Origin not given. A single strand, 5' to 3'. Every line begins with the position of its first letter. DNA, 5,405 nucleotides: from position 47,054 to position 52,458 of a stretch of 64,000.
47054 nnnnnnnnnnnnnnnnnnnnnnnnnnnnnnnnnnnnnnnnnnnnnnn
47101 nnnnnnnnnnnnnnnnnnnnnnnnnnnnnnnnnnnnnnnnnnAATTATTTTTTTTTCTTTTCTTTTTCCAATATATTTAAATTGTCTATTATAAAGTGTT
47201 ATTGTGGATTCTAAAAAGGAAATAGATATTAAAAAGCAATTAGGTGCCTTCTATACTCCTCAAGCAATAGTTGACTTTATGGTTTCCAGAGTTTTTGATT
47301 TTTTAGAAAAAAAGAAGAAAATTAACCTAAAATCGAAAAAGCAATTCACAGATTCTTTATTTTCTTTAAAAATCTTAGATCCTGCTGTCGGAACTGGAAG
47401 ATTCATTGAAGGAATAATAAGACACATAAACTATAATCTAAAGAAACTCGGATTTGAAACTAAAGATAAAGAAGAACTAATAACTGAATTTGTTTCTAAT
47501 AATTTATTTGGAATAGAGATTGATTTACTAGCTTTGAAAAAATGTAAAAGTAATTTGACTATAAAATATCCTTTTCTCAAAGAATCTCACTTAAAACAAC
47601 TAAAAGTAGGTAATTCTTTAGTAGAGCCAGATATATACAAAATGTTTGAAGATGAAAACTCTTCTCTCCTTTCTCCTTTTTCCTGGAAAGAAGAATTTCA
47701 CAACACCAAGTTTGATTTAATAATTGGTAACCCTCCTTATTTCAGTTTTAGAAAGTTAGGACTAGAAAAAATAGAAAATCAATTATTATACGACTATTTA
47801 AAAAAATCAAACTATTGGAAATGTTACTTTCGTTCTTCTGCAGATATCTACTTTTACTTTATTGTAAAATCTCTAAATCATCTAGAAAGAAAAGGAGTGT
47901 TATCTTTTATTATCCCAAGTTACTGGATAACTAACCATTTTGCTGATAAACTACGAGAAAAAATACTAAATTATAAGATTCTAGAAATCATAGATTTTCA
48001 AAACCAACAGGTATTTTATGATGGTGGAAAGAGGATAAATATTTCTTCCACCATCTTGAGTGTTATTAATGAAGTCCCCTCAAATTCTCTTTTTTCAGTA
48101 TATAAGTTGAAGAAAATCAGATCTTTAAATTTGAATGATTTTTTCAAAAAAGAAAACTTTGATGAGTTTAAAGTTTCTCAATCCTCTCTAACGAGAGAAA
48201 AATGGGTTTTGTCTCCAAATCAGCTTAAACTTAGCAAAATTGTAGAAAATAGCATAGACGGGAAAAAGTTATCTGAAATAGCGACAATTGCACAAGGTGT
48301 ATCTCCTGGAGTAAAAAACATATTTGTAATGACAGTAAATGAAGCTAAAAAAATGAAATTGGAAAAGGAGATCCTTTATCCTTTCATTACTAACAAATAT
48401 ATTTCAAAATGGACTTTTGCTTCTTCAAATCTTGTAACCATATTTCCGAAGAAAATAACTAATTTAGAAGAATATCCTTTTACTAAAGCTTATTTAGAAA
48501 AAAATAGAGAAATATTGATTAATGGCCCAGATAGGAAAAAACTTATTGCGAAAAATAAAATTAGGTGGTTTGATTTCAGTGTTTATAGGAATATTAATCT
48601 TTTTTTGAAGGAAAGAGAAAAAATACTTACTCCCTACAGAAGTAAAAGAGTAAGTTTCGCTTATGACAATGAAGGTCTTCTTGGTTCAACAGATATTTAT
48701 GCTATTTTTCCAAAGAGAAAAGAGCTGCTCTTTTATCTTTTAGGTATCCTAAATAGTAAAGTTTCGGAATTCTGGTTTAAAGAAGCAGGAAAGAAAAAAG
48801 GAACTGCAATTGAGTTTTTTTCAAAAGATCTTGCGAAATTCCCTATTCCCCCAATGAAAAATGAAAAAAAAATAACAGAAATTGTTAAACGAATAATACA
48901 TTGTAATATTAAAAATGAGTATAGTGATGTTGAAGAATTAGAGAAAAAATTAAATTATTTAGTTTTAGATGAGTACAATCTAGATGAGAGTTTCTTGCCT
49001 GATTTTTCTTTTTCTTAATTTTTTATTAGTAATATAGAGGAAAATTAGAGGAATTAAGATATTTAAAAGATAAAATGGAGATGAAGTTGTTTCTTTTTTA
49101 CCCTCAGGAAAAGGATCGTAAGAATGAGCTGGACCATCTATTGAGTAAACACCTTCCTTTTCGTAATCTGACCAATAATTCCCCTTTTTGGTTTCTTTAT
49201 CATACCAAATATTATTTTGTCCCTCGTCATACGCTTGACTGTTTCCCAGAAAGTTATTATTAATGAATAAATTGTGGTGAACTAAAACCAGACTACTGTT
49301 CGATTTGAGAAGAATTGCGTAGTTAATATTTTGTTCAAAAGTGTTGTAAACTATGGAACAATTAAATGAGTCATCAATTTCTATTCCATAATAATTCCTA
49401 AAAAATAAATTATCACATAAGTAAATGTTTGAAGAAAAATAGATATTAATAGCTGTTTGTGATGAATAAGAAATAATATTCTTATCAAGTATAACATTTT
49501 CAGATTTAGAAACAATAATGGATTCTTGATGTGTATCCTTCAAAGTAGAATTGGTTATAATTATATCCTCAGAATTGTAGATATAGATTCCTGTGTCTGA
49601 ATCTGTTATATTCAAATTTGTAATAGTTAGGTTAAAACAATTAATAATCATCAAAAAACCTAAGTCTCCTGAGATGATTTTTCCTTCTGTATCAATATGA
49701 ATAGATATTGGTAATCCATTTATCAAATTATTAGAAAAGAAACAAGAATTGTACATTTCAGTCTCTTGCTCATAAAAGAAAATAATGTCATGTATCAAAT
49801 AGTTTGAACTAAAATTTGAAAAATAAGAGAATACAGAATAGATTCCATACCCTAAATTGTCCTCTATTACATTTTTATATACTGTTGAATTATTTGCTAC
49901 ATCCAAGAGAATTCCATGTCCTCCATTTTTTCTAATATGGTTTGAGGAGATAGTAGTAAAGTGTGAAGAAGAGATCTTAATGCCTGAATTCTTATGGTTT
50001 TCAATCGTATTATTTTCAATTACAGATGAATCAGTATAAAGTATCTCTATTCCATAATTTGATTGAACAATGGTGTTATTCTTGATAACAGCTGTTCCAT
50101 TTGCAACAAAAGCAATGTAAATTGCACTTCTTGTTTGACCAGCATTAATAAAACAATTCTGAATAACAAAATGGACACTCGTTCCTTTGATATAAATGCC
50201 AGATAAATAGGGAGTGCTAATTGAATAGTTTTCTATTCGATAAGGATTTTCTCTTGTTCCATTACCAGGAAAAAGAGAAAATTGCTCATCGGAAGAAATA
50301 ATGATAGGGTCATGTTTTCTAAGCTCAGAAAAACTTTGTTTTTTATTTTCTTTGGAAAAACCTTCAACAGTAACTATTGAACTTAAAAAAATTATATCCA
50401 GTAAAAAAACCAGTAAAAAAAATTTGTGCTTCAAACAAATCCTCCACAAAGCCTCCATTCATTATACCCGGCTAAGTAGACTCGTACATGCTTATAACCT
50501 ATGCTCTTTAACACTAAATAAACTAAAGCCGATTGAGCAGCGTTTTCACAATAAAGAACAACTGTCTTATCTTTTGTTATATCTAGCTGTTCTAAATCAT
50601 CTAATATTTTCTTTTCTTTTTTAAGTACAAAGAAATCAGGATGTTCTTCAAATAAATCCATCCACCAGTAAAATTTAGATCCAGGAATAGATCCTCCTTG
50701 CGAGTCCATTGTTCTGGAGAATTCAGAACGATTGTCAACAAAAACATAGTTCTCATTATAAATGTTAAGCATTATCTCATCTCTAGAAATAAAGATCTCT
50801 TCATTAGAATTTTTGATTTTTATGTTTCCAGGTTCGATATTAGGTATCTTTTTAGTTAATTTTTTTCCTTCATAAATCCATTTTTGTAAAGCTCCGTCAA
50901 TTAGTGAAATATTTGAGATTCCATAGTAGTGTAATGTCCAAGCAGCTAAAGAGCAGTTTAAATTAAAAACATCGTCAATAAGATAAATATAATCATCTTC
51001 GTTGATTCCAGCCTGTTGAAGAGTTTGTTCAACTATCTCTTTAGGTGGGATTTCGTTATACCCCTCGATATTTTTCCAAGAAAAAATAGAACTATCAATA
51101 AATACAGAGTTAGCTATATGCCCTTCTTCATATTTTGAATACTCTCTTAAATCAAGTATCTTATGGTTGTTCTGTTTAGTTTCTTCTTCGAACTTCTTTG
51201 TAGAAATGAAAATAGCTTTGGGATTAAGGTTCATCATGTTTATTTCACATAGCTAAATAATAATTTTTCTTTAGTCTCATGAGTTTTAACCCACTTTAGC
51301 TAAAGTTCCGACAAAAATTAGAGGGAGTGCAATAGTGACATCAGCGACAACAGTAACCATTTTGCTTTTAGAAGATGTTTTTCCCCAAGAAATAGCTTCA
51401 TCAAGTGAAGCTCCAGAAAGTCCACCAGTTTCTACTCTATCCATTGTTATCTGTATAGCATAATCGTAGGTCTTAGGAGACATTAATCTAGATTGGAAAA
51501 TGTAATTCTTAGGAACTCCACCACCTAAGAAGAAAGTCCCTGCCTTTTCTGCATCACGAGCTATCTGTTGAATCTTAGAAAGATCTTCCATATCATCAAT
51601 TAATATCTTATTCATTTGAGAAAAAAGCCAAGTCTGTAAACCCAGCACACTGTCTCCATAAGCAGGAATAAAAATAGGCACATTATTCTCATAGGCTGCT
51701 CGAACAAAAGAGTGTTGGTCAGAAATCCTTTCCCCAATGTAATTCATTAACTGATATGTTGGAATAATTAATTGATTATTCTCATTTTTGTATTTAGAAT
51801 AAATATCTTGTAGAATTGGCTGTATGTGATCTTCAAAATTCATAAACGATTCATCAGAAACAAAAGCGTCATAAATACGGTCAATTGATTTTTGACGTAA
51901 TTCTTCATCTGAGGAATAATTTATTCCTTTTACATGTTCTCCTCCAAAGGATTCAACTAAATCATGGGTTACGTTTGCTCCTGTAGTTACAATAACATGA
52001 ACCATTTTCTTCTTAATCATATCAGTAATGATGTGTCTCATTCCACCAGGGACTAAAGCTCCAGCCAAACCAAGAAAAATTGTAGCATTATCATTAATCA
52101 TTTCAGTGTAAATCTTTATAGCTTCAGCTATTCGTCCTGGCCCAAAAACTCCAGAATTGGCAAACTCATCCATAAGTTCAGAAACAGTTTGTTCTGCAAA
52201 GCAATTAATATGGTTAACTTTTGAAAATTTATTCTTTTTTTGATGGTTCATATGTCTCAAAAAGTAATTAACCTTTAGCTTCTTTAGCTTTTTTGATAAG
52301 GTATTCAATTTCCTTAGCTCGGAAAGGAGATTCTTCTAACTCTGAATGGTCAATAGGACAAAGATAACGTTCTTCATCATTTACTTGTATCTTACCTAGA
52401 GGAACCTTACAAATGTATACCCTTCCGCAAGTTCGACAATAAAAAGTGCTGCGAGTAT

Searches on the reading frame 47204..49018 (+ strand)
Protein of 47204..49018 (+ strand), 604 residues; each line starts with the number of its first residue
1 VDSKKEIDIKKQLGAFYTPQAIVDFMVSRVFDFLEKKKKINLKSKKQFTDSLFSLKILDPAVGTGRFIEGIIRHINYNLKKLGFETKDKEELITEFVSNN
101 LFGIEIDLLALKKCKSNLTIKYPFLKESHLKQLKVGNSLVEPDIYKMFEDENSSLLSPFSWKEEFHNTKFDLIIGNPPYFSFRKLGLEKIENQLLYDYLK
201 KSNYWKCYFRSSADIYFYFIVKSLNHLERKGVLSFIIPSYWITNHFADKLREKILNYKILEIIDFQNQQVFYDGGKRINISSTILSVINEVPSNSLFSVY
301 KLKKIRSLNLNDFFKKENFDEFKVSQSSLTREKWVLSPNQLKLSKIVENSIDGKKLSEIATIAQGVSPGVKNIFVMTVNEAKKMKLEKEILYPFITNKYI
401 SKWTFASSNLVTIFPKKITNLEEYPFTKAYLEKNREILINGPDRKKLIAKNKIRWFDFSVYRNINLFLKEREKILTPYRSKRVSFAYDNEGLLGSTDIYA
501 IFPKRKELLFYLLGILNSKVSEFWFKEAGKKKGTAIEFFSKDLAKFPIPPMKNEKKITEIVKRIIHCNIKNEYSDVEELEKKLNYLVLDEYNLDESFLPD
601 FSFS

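Call 61: search_protein_families(library=pfam, proteins=[window:47204-49018:+], max_evalue=0.00001)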
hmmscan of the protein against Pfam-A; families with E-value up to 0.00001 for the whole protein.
window:47204-49018:+ (604 aa): 4 families
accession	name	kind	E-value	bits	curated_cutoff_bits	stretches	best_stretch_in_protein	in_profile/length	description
PF07669.17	Eco57I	-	1.7e-28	100.3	25.3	1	99-271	1-171/171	Eco57I restriction-modification methylase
PF12950.13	TaqI_C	-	3.9e-12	46.9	26.5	1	462-548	38-118/118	TaqI-like C-terminal specificity domain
PF02384.22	N6_Mtase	-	2.7e-11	43.8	20.4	1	10-275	22-222/311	N-6 DNA Methylase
PF20473.4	MmeI_Mtase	-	7.7e-06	25.7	27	0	41-214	7-185/259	MmeI, DNA-methyltransferase domain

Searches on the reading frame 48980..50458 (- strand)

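Call 61: search_protein_families(library=pfam, proteins=[window:48980-50458:-], max_evalue=0.00001)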
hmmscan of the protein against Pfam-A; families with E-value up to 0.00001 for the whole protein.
window:48980-50458:- (492 aa): 2 families
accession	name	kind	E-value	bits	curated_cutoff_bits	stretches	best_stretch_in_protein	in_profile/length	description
PF13229.12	Beta_helix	-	4.8e-36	124.2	25.9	2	271-405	5-139/158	Right handed beta helix region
PF05048.19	NosD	-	8.6e-34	117.3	23.6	2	263-433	35-211/212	Periplasmic copper-binding protein (NosD)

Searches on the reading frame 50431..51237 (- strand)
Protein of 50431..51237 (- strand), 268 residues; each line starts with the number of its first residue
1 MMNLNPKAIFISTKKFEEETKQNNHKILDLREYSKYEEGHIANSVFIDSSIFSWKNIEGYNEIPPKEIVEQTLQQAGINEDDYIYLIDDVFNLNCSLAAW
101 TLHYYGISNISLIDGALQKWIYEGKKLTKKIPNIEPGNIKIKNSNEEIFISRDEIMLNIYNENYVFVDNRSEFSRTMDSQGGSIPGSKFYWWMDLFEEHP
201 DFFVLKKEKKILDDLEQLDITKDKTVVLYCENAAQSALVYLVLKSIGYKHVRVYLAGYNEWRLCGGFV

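Call 61: search_protein_families(library=pfam, proteins=[window:50431-51237:-], max_evalue=0.00001)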
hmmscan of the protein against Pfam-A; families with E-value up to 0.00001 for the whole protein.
window:50431-51237:- (268 aa): 1 family
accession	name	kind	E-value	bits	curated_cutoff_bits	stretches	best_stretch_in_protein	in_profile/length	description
PF00581.25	Rhodanese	-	1.2e-26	93.6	22.2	2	13-121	2-100/102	Rhodanese-like domain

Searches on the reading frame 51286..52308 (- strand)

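Call 61: search_protein_families(library=pfam, proteins=[window:51286-52308:-], max_evalue=0.00001)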
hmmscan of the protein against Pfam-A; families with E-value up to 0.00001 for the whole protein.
window:51286-52308:- (340 aa): 1 family
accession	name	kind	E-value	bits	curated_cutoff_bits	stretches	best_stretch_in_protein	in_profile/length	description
PF01916.23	DS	-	2.1e-97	326.4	27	1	44-333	1-286/288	Deoxyhypusine synthase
